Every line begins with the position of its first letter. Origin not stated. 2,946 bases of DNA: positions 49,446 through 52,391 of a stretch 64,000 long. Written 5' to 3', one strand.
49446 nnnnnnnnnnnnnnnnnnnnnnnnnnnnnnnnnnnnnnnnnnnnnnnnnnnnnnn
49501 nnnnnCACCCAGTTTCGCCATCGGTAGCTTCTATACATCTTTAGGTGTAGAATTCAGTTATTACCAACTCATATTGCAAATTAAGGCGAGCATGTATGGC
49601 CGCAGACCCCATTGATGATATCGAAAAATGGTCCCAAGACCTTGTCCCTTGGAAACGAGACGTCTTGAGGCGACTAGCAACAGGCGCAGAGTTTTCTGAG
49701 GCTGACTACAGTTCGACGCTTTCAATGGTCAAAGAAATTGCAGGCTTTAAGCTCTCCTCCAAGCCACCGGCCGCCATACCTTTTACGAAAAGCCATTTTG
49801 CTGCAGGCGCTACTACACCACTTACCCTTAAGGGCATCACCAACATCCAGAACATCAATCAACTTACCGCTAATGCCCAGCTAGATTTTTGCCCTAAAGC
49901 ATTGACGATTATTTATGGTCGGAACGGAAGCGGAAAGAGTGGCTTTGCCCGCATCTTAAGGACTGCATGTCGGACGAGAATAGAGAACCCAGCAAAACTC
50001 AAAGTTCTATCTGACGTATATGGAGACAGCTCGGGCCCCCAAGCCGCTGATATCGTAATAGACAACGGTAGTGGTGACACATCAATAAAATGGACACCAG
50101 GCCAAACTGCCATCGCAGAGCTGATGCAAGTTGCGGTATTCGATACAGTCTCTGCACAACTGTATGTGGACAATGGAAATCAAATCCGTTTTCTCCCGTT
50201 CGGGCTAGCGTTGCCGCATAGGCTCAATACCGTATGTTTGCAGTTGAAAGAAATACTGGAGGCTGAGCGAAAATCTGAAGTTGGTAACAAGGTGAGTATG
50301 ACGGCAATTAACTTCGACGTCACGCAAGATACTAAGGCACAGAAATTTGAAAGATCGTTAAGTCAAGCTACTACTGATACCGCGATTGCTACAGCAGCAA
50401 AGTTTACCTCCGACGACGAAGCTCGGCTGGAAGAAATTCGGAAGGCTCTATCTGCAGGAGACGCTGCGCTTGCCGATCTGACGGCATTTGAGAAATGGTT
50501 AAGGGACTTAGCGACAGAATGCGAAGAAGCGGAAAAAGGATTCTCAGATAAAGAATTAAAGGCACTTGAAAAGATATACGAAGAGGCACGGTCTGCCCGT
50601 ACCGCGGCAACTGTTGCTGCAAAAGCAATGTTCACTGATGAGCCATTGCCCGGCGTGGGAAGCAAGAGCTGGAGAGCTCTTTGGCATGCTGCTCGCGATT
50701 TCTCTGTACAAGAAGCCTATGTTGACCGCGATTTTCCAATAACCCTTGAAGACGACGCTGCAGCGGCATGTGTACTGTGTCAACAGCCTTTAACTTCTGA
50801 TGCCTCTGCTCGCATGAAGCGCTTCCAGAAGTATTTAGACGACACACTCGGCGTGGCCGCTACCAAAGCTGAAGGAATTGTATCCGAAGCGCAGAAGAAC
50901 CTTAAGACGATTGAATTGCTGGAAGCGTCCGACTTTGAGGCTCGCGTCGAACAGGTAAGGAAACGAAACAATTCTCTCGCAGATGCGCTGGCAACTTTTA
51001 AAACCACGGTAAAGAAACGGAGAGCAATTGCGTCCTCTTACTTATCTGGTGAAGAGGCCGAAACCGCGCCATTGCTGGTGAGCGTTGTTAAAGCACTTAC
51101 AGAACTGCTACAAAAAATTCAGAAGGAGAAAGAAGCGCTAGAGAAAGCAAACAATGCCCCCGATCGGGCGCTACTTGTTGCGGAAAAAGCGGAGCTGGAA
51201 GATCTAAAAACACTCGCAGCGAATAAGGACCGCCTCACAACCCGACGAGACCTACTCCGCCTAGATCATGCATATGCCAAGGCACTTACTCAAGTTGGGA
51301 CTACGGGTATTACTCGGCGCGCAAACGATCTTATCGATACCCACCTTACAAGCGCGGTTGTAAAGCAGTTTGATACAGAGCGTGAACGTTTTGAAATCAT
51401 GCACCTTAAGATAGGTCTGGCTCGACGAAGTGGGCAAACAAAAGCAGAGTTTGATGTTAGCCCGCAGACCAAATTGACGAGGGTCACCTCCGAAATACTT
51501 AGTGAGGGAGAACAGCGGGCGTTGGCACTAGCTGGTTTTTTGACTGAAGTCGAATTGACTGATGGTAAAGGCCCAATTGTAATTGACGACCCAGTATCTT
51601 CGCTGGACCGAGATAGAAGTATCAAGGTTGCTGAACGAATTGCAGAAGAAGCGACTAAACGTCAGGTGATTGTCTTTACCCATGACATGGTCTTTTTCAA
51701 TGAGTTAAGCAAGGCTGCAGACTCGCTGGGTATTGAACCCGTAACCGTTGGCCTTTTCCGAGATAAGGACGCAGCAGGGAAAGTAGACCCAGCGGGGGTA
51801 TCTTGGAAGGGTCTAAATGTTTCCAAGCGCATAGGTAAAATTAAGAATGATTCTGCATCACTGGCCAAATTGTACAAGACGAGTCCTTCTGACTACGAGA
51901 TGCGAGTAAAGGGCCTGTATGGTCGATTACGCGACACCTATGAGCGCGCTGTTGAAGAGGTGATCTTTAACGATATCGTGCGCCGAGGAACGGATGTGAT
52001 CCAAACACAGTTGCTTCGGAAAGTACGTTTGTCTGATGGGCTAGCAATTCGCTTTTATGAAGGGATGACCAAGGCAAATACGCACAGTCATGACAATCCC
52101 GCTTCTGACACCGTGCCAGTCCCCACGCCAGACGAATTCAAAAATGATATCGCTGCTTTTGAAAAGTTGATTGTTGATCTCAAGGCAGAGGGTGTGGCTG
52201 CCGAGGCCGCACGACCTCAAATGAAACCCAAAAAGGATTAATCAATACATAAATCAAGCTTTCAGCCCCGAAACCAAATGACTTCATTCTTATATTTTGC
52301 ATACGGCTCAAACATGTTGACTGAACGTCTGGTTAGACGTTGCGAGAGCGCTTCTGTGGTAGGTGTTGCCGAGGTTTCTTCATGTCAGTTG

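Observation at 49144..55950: Genomic island inserted at the 3' end of tRNA-Gln, carrying defense-like and non-core genes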

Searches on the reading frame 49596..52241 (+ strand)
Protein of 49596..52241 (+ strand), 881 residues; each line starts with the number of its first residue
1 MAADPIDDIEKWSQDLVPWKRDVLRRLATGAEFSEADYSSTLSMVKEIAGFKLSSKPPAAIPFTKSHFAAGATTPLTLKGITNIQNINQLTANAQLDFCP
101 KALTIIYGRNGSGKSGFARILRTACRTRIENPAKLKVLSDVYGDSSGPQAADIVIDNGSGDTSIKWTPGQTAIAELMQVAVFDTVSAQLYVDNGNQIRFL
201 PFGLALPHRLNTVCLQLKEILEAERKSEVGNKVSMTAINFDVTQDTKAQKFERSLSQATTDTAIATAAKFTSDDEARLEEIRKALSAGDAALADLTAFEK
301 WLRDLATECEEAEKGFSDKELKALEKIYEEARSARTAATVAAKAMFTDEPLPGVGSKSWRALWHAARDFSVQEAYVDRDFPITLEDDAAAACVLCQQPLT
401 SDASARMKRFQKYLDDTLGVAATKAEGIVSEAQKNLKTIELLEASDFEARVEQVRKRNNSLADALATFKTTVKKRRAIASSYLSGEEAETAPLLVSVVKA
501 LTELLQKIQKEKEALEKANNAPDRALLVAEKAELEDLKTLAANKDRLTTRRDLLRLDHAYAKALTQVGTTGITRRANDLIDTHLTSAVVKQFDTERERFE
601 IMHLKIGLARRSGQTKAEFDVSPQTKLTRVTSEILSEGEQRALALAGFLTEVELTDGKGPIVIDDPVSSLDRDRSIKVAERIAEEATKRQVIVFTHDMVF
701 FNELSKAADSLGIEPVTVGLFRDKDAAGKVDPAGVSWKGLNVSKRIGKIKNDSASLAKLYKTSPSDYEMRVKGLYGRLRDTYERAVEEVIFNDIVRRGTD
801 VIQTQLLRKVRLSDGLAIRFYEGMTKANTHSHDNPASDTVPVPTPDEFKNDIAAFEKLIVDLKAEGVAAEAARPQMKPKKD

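Call 6: search_protein_families(library=pfam, proteins=[window:49596-52241:+], max_evalue=0.01)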
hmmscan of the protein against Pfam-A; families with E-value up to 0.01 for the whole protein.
window:49596-52241:+ (881 aa): 6 families
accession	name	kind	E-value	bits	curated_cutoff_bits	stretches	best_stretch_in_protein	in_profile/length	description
PF13166.12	AAA_13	-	1.4e-26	93.9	36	1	103-798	18-645/713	AAA domain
PF13304.12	AAA_21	-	7.8e-10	39.7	27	1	482-700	103-302/304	AAA domain, putative AbiEii toxin, Type IV TA system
PF02463.25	SMC_N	-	1.2e-08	35.1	40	1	613-706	115-207/220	RecF/RecN/SMC N terminal domain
PF13476.12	AAA_23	-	1.4e-08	36.1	27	1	84-326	4-191/201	AAA domain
PF13175.12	AAA_15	-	0.0017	18.4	32.1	1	85-449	9-288/374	AAA ATPase domain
PF00005.33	ABC_tran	-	0.0042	18.1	25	0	93-123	3-33/137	ABC transporter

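Call 7: search_protein_families(library=padloc, proteins=[window:49596-52241:+], max_evalue=0.01)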
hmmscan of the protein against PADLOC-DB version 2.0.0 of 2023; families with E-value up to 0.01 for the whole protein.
window:49596-52241:+ (881 aa): 36 families (the best 25 are shown)
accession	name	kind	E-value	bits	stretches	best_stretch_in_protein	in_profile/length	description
PDLC04891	PDC-S06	-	7.7e-180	598.2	1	5-863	3-854/858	-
PDLC04893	PDC-S06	-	3.4e-154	513.4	1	7-863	6-857/862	-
PDLC04888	PDC-S06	-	9.2e-76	253.6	1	58-811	62-795/851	-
PDLC04892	PDC-S06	-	1.8e-63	213.1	1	70-795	62-772/843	-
PDLC04886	PDC-S06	-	2.8e-18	64.1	2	388-710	254-585/727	-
PDLC04135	mad3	-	5.3e-17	60.4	2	454-703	110-329/374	mads_3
PDLC04895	PDC-S06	-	7.2e-17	59.2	2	633-696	560-628/784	-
PDLC04887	PDC-S06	-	5.4e-16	56.3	2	384-706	290-625/790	-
PDLC03859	LmuB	-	2.8e-15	54.6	2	267-700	240-588/611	-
PDLC04894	PDC-S06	-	6.6e-13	46.1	1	387-705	265-578/740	-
PDLC04897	PDC-S06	-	3.6e-11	40.4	1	390-701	248-582/727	-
PDLC04889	PDC-S06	-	1.3e-10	38.5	2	617-698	400-483/693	-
PDLC02980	AriA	-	6.4e-10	37.5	2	601-700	220-302/304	-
PDLC04898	PDC-S06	-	2e-09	34.4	1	384-705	280-615/752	-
PDLC02360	PrrC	-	4.6e-09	33.8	1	659-706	172-223/372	PrrC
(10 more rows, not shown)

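Call 28: find_homologous_proteins(query=window:49596-52241:+, max_evalue=1e-10)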
Query window:49596-52241:+ (881 aa): 447 proteins with E <= 1e-10 among 8000 candidates; the best 120 are listed.
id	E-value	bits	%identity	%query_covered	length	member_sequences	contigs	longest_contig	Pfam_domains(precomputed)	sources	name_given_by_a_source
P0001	0.0e+0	1915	100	100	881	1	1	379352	PF13476.13,PF02463.26,PF13166.13,PF13304.13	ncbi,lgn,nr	ncbi:AAA family ATPase [Candidatus Kaiserbacteria bacterium]|nr:AAA family ATPase [Candidatus Kaiser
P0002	0.0e+0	1256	65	100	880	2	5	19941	PF02463.26,PF13166.13,PF13304.13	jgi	jgi:energy-coupling factor transporter ATP-binding protein EcfA2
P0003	0.0e+0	1248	66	100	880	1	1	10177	PF02463.26,PF13166.13,PF13304.13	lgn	-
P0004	0.0e+0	1245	65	100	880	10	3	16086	PF02463.26,PF13166.13,PF13304.13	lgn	-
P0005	0.0e+0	1244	65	100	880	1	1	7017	PF02463.26,PF13166.13,PF13304.13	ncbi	-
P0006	0.0e+0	1243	66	100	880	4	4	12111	PF02463.26,PF13166.13,PF13304.13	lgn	-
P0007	0.0e+0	1240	65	100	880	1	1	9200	PF02463.26,PF13166.13,PF13304.13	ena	-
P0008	0.0e+0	1239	65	100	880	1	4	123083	PF02463.26,PF13166.13,PF13304.13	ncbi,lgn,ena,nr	ncbi:MAG: AAA family ATPase [Sphingopyxis sp.]|nr:AAA family ATPase [Sphingopyxis sp.]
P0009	0.0e+0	1237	65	100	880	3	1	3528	PF02463.26,PF13166.13,PF13304.13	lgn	-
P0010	0.0e+0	1236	64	100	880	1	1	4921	PF02463.26,PF13166.13,PF13304.13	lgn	-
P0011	0.0e+0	1234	65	100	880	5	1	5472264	PF02463.26,PF13166.13,PF13304.13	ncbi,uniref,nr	ncbi:AAA family ATPase [Xanthobacter sp. 126]|uniref:AAA family ATPase n=1 Tax=Xanthobacter sp. 126 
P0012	0.0e+0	1233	64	100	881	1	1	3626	PF02463.26,PF13166.13,PF13304.13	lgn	-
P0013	0.0e+0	1233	64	100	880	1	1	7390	PF02463.26,PF13166.13,PF13304.13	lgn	-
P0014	0.0e+0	1232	65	100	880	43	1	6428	PF02463.26,PF13166.13,PF13304.13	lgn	-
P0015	0.0e+0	1232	64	100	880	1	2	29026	PF02463.26,PF13166.13,PF13304.13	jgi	jgi:ABC-type lipoprotein export system ATPase subunit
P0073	0.0e+0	1188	65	96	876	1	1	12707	PF02463.26,PF13166.13,PF13304.13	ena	-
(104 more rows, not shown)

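Call 29: find_encoding_contigs(protein=P0011, flank=6000, max_places=3)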
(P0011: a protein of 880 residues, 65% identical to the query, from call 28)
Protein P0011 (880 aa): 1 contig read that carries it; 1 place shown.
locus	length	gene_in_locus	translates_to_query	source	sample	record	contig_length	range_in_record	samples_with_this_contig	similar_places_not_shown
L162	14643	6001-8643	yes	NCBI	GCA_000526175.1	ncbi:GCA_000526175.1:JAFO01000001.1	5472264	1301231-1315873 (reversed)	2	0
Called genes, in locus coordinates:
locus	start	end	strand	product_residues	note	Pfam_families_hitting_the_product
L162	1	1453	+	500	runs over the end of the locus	PF01717:Meth_synt_2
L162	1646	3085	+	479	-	PF00171:Aldedh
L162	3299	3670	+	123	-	PF01695:IstB_IS21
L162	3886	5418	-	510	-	PF25856:MPN635_N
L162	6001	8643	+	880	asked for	PF13166:AAA_13, PF02463:SMC_N (weak), PF13304:AAA_21 (weak)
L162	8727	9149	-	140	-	-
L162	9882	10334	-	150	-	PF01695:IstB_IS21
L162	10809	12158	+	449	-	PF07690:MFS_1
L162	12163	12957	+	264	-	PF00378:ECH_1, PF16113:ECH_2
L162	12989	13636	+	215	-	PF00440:TetR_N, PF17932:TetR_C_24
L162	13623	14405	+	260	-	PF00378:ECH_1, PF16113:ECH_2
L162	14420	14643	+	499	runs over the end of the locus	PF00501:AMP-binding, PF13193:AMP-binding_C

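Call 30: find_encoding_contigs(protein=P0008, flank=6000, max_places=3)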
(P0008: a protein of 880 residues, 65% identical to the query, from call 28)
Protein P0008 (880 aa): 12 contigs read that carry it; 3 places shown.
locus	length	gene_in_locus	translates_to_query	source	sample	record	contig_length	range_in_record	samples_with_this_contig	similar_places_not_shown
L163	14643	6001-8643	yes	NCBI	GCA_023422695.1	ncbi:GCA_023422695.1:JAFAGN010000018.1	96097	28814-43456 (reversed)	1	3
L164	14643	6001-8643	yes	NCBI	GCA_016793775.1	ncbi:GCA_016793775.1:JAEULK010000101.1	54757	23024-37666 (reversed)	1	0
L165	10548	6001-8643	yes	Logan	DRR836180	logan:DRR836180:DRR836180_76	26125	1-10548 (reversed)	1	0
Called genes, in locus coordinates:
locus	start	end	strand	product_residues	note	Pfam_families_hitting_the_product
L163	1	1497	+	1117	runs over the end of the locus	PF01443:Viral_helicase1 (faint), PF13245:AAA_19 (faint), PF13604:AAA_30 (faint), PF13086:AAA_11, PF13087:AAA_12, PF13538:UvrD_C_2 (faint)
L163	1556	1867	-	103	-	-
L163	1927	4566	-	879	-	PF02463:SMC_N (faint), PF13175:AAA_15 (weak), PF13476:AAA_23 (weak), PF13514:AAA_27 (weak)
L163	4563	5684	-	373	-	PF00149:Metallophos (weak)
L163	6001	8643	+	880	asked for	PF02463:SMC_N (faint), PF13304:AAA_21 (faint), PF13166:AAA_13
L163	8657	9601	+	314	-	PF02151:UVR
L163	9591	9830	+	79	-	PF11625:DUF3253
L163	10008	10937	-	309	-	PF18765:Polbeta (weak), PF05168:HEPN (weak)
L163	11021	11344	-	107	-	PF05284:DUF736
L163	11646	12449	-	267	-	-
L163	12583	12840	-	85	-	PF19135:DUF5818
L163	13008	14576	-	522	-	PF00989:PAS, PF08448:PAS_4, PF13188:PAS_8 (weak), PF13426:PAS_9, PF08447:PAS_3, PF13185:GAF_2, PF01590:GAF, PF07536:HWE_HK, +2 more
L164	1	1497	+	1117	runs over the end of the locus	PF01443:Viral_helicase1 (faint), PF13245:AAA_19 (faint), PF13604:AAA_30 (faint), PF13086:AAA_11, PF13087:AAA_12, PF13538:UvrD_C_2 (faint)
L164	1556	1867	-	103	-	-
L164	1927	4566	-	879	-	PF02463:SMC_N (faint), PF13175:AAA_15 (weak), PF13476:AAA_23 (weak), PF13514:AAA_27 (weak)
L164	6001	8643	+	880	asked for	PF02463:SMC_N (faint), PF13304:AAA_21 (faint), PF13166:AAA_13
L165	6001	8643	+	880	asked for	PF02463:SMC_N (faint), PF13304:AAA_21 (faint), PF13166:AAA_13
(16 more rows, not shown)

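Call 31: find_encoding_contigs(protein=P0002, flank=6000, max_places=4)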
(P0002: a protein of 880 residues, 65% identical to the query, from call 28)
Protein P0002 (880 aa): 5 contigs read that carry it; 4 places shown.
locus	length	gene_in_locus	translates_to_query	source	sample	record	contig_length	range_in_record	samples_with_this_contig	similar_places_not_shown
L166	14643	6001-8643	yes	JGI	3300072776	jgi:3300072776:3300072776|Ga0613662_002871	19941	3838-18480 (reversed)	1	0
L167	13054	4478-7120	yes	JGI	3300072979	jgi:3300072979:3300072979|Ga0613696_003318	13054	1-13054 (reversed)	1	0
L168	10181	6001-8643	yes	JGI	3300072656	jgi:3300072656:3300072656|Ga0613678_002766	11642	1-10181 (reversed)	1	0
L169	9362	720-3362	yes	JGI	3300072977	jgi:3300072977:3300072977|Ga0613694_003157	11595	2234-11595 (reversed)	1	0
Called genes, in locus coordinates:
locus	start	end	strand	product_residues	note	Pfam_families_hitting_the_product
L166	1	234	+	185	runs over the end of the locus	-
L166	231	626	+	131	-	-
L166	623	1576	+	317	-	PF12277:DUF3618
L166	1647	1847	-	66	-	-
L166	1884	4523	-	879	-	PF02463:SMC_N (faint), PF13175:AAA_15 (weak), PF13476:AAA_23 (weak), PF13514:AAA_27 (weak)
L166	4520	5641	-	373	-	PF00149:Metallophos (weak)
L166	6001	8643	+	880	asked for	PF02463:SMC_N (faint), PF13304:AAA_21 (faint), PF13166:AAA_13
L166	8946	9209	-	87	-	-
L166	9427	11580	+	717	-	PF20256:MoCoBD_2, PF02738:MoCoBD_1, PF20256:MoCoBD_2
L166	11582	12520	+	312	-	PF12833:HTH_18, PF00165:HTH_AraC (weak)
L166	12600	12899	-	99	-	-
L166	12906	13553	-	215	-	-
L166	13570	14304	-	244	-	PF13795:HupE_UreJ_2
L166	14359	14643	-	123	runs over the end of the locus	-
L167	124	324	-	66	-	-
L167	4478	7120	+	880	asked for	PF02463:SMC_N (faint), PF13304:AAA_21 (faint), PF13166:AAA_13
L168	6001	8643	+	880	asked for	PF02463:SMC_N (faint), PF13304:AAA_21 (faint), PF13166:AAA_13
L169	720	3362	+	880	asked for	PF02463:SMC_N (faint), PF13304:AAA_21 (faint), PF13166:AAA_13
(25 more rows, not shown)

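Call 45: search_protein_families(library=ncbifam, proteins=[window:49596-52241:+], max_evalue=0.01)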
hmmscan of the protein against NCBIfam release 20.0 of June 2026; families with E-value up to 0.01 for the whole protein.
window:49596-52241:+ (881 aa): 22 families
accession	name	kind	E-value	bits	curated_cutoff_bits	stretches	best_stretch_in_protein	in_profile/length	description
NF010068.0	PRK13548.1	equivalog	1.2e-09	37.7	261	1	626-698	129-203/261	heme ABC transporter ATP-binding protein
TIGR00611.2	recf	equivalog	1.7e-09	37.3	172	1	631-693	271-336/339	DNA replication/repair protein RecF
TIGR02857.1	CydD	equivalog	8.7e-08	31.6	435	1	632-703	456-522/529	thiol reductant ABC exporter subunit CydD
NF040873.1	AztA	equivalog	2.2e-06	27.4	220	0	635-699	120-180/191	zinc ABC transporter ATP-binding protein AztA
TIGR00972.1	3a0107s01c2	equivalog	7.6e-06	25.5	343.2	1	633-706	143-211/248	phosphate ABC transporter ATP-binding protein PstB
NF010061.0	PRK13538.1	equivalog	8.7e-06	25.4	195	0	626-700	125-195/211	cytochrome c biogenesis heme-transporting ATPase CcmA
TIGR03411.1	urea_trans_UrtD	equivalog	9.9e-06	25.4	304.1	1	627-707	136-211/242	urea ABC transporter ATP-binding protein UrtD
NF000355.4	ribo_prot_ABC_F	equivalog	1e-05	24.6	380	1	628-705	111-181/499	ribosomal protection-like ABC-F family protein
TIGR04520.1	ECF_ATPase_1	equivalog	2.4e-05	23.9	315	0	628-698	130-197/269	energy-coupling factor transporter ATPase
TIGR04521.1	ECF_ATPase_2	equivalog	4.3e-05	22.7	330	1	633-700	143-207/279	energy-coupling factor transporter ATPase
TIGR01189.1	ccmA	equivalog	4.8e-05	23.1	131.6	0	626-697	119-186/198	heme ABC exporter ATP-binding protein CcmA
TIGR03608.1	L_ocin_972_ABC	subfamily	0.0002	20.9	254.85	1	634-703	134-199/206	putative bacteriocin export ABC transporter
NF000169.2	ABCF_Sal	exception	0.0004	19.2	725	0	633-706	129-195/542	Sal family ABC-F type ribosomal protection protein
NF008775.0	PRK11819.1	equivalog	0.00083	18.1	599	0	82-122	13-54/556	energy-dependent translational throttle protein EttA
NF041774.1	tung_ATPbind_TupC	equivalog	0.0014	17.7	400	0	88-123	13-48/319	tungstate ABC transporter ATP-binding protein TupC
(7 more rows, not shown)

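Call 47: search_solved_structures(query=window:49596-52241:+, max_evalue=0.01)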
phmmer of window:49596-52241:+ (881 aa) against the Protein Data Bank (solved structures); distinct sequences matched with E-value up to 0.01: 0.

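Call 59: find_encoding_contigs(protein=P0073, flank=10000, max_places=3)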
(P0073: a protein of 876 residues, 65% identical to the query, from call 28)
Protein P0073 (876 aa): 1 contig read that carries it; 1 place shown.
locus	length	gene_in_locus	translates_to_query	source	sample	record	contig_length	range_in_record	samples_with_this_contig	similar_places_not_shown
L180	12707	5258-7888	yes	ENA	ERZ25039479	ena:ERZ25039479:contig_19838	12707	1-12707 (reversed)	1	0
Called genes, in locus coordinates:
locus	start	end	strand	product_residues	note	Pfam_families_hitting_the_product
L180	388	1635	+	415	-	PF00149:Metallophos, PF12850:Metallophos_2 (weak)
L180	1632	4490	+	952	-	PF13476:AAA_23, PF13514:AAA_27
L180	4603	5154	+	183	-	-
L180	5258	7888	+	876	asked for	PF02463:SMC_N (faint), PF13304:AAA_21 (faint), PF13166:AAA_13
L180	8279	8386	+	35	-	-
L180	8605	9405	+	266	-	PF00702:Hydrolase, PF13344:Hydrolase_6, PF13419:HAD_2 (faint), PF13242:Hydrolase_like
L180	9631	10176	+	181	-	PF00929:RNase_T, PF16473:Rv2179c-like (faint)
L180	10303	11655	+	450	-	PF01751:Toprim, PF01131:Topoisom_bac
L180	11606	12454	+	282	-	PF01131:Topoisom_bac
